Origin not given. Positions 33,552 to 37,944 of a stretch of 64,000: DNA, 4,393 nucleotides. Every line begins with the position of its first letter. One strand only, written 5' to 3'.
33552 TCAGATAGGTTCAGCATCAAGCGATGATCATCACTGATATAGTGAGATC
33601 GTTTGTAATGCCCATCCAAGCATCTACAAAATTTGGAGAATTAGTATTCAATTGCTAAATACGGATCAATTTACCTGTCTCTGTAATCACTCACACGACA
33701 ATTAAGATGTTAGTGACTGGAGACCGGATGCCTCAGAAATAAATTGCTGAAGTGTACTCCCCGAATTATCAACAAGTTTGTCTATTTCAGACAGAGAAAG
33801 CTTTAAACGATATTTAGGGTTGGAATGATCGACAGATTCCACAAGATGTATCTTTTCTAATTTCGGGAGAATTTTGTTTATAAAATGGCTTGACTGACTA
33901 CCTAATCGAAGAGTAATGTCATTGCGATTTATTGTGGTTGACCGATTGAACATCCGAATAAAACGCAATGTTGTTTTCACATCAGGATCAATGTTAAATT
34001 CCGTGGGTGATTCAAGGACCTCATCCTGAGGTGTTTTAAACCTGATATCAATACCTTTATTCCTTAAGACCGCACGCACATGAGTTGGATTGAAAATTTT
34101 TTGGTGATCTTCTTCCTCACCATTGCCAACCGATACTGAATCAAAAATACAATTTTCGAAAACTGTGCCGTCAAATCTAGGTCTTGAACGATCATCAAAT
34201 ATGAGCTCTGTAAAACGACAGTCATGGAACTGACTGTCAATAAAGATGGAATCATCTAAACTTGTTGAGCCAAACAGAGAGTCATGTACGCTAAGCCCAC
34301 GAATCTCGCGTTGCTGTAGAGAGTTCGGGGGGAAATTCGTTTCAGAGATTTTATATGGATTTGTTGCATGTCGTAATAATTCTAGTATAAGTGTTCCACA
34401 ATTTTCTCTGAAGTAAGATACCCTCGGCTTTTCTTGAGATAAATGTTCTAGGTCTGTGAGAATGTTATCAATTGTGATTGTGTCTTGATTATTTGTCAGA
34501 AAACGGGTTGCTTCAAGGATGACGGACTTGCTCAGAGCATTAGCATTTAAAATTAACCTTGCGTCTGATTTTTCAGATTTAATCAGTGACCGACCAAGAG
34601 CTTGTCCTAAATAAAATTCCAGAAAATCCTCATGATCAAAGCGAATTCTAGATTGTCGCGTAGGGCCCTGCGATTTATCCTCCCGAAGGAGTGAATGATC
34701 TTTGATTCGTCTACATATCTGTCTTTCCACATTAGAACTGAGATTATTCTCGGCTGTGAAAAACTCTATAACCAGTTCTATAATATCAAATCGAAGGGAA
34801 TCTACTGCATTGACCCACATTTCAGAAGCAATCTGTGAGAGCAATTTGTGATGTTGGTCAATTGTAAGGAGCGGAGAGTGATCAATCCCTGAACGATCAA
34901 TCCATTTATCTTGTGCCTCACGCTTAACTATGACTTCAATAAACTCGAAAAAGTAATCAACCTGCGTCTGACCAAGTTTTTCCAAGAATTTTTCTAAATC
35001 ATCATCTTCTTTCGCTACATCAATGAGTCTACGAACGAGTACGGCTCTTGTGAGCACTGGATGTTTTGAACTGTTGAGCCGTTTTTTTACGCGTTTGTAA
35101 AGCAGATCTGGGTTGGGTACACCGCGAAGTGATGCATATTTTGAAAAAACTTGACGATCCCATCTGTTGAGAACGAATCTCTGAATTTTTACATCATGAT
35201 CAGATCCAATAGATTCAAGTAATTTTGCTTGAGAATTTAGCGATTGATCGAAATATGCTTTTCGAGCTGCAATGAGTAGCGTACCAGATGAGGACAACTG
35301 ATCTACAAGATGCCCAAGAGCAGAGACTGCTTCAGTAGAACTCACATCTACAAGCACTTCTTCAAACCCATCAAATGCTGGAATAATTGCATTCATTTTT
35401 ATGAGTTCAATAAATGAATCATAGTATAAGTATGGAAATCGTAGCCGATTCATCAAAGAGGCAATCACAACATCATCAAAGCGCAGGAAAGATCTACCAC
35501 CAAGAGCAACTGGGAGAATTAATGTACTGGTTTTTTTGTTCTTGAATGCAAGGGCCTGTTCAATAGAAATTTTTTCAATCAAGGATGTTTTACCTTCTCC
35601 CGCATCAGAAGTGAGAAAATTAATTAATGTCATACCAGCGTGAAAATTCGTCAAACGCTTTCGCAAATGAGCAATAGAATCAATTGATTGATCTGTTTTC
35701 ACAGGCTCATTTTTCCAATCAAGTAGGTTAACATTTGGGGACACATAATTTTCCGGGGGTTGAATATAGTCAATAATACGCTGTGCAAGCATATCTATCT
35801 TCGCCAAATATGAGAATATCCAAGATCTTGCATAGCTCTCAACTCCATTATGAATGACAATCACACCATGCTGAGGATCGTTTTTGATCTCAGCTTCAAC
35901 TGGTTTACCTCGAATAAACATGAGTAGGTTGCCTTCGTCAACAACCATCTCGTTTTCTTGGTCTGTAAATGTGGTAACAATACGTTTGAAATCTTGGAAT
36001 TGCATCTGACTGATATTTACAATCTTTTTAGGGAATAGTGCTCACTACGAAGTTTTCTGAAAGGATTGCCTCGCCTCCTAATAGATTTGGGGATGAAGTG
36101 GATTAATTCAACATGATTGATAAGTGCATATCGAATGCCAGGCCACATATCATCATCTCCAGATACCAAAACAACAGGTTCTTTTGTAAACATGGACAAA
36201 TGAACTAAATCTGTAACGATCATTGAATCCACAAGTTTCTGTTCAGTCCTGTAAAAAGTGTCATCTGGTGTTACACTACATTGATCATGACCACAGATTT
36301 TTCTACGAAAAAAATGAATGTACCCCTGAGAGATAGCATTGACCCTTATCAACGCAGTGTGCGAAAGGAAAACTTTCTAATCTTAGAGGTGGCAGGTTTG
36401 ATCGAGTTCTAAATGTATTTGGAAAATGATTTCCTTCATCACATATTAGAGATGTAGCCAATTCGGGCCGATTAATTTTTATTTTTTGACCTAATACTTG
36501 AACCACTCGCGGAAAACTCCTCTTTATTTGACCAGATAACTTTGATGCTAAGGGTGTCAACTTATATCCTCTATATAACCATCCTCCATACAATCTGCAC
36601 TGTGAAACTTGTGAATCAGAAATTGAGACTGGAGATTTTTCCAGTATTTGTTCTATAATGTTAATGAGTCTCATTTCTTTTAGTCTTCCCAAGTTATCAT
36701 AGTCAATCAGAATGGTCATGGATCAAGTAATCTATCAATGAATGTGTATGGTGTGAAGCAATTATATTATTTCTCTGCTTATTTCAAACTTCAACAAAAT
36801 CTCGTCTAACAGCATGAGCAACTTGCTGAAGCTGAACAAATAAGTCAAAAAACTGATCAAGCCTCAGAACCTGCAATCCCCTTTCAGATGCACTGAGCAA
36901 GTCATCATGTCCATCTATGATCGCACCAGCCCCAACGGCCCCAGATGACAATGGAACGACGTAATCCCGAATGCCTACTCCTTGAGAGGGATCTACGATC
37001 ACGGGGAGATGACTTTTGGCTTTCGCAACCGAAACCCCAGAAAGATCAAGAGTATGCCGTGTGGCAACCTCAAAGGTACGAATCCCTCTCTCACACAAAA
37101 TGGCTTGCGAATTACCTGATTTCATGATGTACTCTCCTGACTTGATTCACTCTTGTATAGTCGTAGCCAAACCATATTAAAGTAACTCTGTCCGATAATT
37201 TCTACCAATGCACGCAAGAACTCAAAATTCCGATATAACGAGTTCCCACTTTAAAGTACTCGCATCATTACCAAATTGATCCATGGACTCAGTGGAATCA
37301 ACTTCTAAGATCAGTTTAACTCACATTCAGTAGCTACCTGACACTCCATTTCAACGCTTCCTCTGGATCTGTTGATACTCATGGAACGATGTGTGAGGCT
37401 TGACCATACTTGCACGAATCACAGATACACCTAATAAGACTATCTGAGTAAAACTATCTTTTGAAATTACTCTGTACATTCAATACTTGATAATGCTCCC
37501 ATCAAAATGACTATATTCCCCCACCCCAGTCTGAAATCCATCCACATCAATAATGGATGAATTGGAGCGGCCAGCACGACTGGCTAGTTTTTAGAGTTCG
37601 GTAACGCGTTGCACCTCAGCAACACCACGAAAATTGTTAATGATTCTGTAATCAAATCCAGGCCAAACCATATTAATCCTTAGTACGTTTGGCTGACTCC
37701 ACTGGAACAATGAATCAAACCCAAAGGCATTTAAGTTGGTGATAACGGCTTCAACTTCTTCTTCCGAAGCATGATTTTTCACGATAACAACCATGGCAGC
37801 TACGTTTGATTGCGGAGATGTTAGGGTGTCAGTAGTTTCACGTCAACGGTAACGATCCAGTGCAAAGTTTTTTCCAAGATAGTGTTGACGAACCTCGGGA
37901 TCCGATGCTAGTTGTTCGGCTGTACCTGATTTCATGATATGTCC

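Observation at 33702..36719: NYN-nuclease + NACHT-like/pentapeptide NTPase cassette: candidate uncharacterised defence (abortive-infection-type) system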

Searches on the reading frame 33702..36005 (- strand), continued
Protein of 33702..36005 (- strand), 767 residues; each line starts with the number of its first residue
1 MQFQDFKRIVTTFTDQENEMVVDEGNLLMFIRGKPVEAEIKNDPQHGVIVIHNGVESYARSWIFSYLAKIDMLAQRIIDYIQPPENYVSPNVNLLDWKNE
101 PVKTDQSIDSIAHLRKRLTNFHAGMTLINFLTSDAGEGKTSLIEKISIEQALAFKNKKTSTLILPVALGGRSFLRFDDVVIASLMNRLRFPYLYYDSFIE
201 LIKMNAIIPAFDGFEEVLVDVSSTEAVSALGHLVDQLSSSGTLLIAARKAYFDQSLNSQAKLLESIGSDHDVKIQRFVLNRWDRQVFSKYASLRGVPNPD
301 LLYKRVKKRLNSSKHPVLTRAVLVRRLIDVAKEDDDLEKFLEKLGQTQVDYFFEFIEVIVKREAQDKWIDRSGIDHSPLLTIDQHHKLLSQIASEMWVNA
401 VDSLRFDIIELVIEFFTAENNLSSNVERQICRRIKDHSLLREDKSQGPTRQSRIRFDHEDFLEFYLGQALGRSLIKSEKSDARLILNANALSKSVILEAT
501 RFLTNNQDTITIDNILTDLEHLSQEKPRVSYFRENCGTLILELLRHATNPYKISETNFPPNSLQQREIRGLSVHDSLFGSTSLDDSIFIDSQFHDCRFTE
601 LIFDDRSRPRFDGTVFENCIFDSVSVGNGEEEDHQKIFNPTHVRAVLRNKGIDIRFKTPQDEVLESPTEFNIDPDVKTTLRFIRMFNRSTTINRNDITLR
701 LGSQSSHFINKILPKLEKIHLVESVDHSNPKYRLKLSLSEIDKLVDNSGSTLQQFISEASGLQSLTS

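Call 75: search_protein_families(library=padloc, alignment_id=A4, max_evalue=0.00001)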
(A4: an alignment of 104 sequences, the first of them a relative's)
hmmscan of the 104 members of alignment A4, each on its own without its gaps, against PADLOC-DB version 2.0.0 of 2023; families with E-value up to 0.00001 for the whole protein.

A. member 1, L034:17703-22004:- (1433 aa): 0 families

B. families by the number of members that match (of 104 scanned): 290 families (the first 25 are shown)
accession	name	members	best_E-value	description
PDLC03019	MTase_I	4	1.2e-95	Type I methyltransferase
PDLC03040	REase_I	3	1.6e-159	Type I restriction enzyme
PDLC03068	Specificity_I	3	2.2e-87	Type I specificity subunit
PDLC03044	REase_I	3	5.1e-81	Type I restriction enzyme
PDLC03041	REase_I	3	3.9e-79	Type I restriction enzyme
PDLC03163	Specificity_I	3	6e-72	Type I specificity subunit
PDLC03048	REase_I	3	6.8e-67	Type I restriction enzyme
PDLC03099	Specificity_I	3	3.1e-66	Type I specificity subunit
PDLC03092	Specificity_I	3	1e-59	Type I specificity subunit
PDLC03172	Specificity_I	3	1.3e-54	Type I specificity subunit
PDLC03107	Specificity_I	3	5.4e-52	Type I specificity subunit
PDLC03104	Specificity_I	3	4.4e-48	Type I specificity subunit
PDLC03086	Specificity_I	3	3.1e-47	Type I specificity subunit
PDLC03089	Specificity_I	3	1.8e-45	Type I specificity subunit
PDLC03072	Specificity_I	3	1.8e-44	Type I specificity subunit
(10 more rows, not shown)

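Call 84: find_related_loci(query=A1, collection=viral_contigs, flank=10000)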
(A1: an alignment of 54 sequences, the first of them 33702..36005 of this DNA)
Query A1 (767 aa) in viral_contigs; peptide patterns used: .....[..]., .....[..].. (x = any residue, [..] = any of these).
178 stretches matched a pattern; 5 encode a relative of the query (tblastn E <= 1e-3); 5 distinct loci.
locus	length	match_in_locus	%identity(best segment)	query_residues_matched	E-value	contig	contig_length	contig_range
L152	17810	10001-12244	36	1-756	1e-140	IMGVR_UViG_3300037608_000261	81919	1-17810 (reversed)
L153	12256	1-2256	35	1-757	1e-137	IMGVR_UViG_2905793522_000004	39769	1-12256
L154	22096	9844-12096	35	1-756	1e-128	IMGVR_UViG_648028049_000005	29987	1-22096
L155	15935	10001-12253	33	1-756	4e-129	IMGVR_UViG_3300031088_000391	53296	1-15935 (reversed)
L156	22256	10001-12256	35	1-757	2e-127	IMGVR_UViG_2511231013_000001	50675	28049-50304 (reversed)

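Call 88: search_protein_families(library=pfam, proteins=[L152:6035-7267:-, L152:7283-8110:+, L152:8183-8656:+, L152:12615-14294:+, L152:14310-15338:+, L156:7141-7716:+, L156:12676-13425:+, L156:16791-17864:-, L156:18118-18978:-, L156:18991-21657:-], max_evalue=0.001)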
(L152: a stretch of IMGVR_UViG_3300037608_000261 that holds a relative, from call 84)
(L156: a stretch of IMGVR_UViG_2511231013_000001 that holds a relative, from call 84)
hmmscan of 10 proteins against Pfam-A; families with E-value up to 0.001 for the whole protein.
L152:6035-7267:- (410 aa): 2 families
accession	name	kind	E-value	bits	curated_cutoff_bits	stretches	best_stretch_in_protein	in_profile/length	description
PF01381.28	HTH_3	-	0.00033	21.1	23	0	48-96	5-53/55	Helix-turn-helix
PF12844.13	HTH_19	-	0.00076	19.8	30.2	0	41-101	1-61/64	Helix-turn-helix domain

L152:7283-8110:+ (275 aa): 1 family
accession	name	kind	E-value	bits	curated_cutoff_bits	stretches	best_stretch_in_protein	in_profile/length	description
PF03400.19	DDE_Tnp_IS1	-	7.7e-06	26.7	24.1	0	194-228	81-115/131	IS1 transposase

L152:8183-8656:+ (157 aa): 1 family
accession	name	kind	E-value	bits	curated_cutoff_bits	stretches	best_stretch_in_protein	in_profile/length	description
PF13274.11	SocA_Panacea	-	7.5e-19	69.2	25.7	1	40-131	1-111/113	Antitoxin SocA-like, Panacea domain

L152:12615-14294:+ (559 aa): 1 family
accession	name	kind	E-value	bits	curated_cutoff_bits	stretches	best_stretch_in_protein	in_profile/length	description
PF07230.16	Portal_T4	-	1e-08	34.8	22.9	1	277-503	201-424/433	Bacteriophage T4-like portal protein (Gp20)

L152:14310-15338:+ (342 aa): 0 families

L156:7141-7716:+ (191 aa): 1 family
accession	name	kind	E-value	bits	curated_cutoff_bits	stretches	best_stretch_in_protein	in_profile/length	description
PF00589.27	Phage_integrase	-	5.1e-10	39.8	27.1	1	78-183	66-170/172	Phage integrase family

L156:12676-13425:+ (249 aa): 0 families

L156:16791-17864:- (357 aa): 1 family
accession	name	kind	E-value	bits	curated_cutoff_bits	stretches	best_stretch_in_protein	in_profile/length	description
PF05954.17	Phage_GPD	-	1e-11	45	30.1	1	99-321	67-303/305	Phage tail baseplate hub (GPD)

L156:18118-18978:- (286 aa): 1 family
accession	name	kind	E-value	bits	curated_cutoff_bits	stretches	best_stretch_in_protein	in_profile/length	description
PF06995.16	Phage_P2_GpU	-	2.4e-36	124.4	27.5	1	165-281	4-120/120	Phage P2 GpU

L156:18991-21657:- (888 aa): 1 family
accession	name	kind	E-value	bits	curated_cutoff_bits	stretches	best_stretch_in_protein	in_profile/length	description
PF10145.14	PhageMin_Tail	-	2.6e-24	86.6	33.2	1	172-374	3-199/201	Phage-related minor tail protein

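Call 97: search_protein_families(library=pfam, proteins=[L014:8596-9819:+, L027:8465-9625:+, L009:9022-9402:+, L009:9346-9678:-], max_evalue=0.001)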
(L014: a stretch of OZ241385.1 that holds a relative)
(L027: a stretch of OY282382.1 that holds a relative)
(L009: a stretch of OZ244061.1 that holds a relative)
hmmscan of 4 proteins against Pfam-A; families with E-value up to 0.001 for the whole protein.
L014:8596-9819:+ (407 aa): 3 families
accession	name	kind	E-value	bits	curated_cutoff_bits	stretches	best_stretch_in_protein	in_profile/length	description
PF01610.23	DDE_Tnp_ISL3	-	9.2e-66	222.5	23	1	159-392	1-240/240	Transposase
PF14690.11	Zn_ribbon_ISL3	-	1.6e-05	25.7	25.5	1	46-85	4-43/47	zinc-finger of transposase IS204/IS1001/IS1096/IS1165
PF13542.12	HTH_Tnp_ISL3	-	0.00038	20.3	27.4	1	94-142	2-49/51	Helix-turn-helix domain of transposase family ISL3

L027:8465-9625:+ (386 aa): 4 families
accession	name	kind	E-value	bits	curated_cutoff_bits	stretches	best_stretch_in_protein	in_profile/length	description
PF01609.27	DDE_Tnp_1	-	2e-30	106.5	23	1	120-330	5-200/200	Transposase DDE domain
PF14294.11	DUF4372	-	3.7e-28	98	25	1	3-75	1-73/74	Domain of unknown function (DUF4372)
PF13612.12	DDE_Tnp_1_3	-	1.4e-06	28.8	27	1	148-223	46-120/155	Transposase DDE domain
PF13701.12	DDE_Tnp_1_4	-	4.7e-05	22.2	34.7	1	188-338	220-377/435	Transposase DDE domain group 1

L009:9022-9402:+ (126 aa): 0 families

L009:9346-9678:- (110 aa): 0 families

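Call 115: search_protein_families(library=pfam, proteins=[L007:8186-9208:+], max_evalue=0.001)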
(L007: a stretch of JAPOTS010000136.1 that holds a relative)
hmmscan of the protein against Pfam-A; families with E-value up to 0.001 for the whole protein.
L007:8186-9208:+ (340 aa): 3 families
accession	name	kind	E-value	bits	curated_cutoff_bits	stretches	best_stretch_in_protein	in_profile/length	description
PF00793.26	DAHP_synth_1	-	2.8e-48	164.6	25.5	1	91-333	9-264/270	DAHP synthetase I family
PF18152.6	DAHP_snth_FXD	-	4.9e-18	65.2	27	1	5-71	1-67/67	DAHP synthase ferredoxin-like domain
PF03102.20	NeuB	-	4.1e-05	23.6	22.1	1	182-339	90-238/241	NeuB family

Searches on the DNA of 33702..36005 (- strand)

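Call 78: search_dna_similar(query=L075:9290-12260:+, collection=ecoli_genomes, mode=distant, max_rows=10)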
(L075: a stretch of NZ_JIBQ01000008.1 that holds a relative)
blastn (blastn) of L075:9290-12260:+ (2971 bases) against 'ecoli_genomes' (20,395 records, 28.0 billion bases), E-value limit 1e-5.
No match.

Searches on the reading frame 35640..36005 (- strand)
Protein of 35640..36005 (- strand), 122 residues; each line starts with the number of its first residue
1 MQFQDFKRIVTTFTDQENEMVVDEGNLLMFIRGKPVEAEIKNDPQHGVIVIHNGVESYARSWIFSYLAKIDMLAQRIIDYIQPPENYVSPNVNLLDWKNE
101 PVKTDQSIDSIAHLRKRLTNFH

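Call 114: search_protein_representatives(alignment_id=A6)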
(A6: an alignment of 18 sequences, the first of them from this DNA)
Query: 18 sequences, 123 profile positions. Proteins with E-value up to 0.001 (for the whole library): 229; up to 1e-10: 173; up to 1e-30: 6. The best 150 are listed.
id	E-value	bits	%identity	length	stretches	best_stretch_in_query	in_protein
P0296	2.2e-46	172.8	-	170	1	1-121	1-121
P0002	5.7e-43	161.8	-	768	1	1-122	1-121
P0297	8.1e-43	161.3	-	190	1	1-122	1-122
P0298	1.3e-42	160.6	-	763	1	1-122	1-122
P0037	4.1e-33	129.9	-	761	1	1-122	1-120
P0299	4.7e-32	126.5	-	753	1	1-122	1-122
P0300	1.1e-30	122.1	-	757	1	1-122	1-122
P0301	3.7e-30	120.4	-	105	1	1-101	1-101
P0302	7.4e-30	119.4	-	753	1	1-122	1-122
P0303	1.7e-29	118.2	-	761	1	1-122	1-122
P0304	7.2e-29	116.2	-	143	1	1-121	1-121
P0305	9.0e-29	115.9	-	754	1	1-115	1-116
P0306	1.4e-28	115.3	-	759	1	1-122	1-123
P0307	1.4e-28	115.3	-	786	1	1-122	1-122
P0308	2.6e-28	114.4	-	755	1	1-121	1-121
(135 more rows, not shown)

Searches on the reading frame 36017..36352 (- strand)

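Call 4: search_protein_families(library=pfam, proteins=[window:36017-36352:-], max_evalue=1)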
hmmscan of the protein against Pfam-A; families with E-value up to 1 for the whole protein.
window:36017-36352:- (111 aa): 2 families
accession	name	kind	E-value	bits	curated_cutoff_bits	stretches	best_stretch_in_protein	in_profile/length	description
PF01936.24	NYN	-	0.022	15.7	24.2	1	34-84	71-121/145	NYN domain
PF17587.7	Dmd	-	0.14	12.9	27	1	51-87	14-48/60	Discriminator of mRNA degradation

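Call 5: search_protein_families(library=padloc, proteins=[window:36017-36352:-], max_evalue=1)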
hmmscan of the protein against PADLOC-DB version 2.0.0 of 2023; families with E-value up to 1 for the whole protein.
window:36017-36352:- (111 aa): 0 families

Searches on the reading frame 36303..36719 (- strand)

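Call 4: search_protein_families(library=pfam, proteins=[window:36303-36719:-], max_evalue=1)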
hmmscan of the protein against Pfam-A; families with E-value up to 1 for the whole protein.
window:36303-36719:- (138 aa): 1 family
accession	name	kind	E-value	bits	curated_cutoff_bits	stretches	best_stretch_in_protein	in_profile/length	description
PF14706.11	Tnp_DNA_bind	-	0.065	13.4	24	0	15-35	18-38/58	Transposase DNA-binding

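Call 5: search_protein_families(library=padloc, proteins=[window:36303-36719:-], max_evalue=1)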
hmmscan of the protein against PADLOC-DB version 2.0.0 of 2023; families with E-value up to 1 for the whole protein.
window:36303-36719:- (138 aa): 0 families

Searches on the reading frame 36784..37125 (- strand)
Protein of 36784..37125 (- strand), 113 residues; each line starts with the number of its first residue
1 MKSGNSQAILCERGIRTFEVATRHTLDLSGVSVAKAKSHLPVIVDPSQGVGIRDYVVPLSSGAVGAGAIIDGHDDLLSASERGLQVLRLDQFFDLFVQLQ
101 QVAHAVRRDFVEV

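Call 115: search_protein_families(library=pfam, proteins=[window:36784-37125:-], max_evalue=0.001)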
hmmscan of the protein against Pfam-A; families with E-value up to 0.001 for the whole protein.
window:36784-37125:- (113 aa): 1 family
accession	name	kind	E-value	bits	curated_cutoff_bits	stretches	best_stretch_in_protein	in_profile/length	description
PF00793.26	DAHP_synth_1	-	5.2e-14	52.2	25.5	1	3-95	156-257/270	DAHP synthetase I family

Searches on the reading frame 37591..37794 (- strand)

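Call 115: search_protein_families(library=pfam, proteins=[window:37591-37794:-], max_evalue=0.001)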
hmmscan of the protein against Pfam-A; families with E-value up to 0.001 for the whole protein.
window:37591-37794:- (67 aa): 1 family
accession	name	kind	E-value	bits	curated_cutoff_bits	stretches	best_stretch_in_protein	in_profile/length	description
PF18152.6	DAHP_snth_FXD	-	2.4e-06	27.7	27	1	1-27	1-27/67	DAHP synthase ferredoxin-like domain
